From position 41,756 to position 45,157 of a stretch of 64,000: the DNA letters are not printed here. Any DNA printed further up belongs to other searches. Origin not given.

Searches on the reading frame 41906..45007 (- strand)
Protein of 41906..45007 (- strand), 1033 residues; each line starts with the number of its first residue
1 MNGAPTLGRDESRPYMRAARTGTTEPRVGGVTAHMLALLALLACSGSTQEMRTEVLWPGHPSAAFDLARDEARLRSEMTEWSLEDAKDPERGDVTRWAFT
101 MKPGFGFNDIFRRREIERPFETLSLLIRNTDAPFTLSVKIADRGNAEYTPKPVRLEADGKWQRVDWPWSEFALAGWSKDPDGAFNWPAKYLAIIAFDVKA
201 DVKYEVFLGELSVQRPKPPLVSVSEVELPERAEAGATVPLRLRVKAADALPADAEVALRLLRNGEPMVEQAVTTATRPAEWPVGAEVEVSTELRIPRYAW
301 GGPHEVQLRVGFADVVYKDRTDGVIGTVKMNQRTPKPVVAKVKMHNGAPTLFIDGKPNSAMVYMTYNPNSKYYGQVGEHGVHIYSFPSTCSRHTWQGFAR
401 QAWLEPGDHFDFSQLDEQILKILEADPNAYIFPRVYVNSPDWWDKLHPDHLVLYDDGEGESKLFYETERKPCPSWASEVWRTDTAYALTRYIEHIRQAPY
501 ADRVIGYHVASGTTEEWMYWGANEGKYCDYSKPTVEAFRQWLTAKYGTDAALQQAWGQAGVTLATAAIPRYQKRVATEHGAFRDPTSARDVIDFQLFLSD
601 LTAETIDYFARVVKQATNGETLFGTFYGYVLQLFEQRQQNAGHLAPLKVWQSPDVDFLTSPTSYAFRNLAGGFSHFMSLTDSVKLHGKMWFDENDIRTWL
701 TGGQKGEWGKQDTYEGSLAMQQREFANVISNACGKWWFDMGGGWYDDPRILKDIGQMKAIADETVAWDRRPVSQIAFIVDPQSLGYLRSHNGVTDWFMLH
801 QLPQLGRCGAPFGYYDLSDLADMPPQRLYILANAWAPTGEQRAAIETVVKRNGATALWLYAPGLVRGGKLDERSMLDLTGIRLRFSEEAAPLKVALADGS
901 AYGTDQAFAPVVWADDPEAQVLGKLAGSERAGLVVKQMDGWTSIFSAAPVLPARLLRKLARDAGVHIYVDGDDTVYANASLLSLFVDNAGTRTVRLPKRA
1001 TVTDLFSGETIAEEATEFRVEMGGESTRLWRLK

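Call 63: search_protein_families(library=pfam, proteins=[window:41906-45007:-], max_evalue=0.0001)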
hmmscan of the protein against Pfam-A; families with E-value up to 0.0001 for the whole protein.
window:41906-45007:- (1033 aa): 1 family
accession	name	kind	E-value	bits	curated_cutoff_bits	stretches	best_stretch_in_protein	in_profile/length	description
PF02449.21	Glyco_hydro_42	-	5.4e-09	36.3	21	1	402-617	35-228/376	Beta-galactosidase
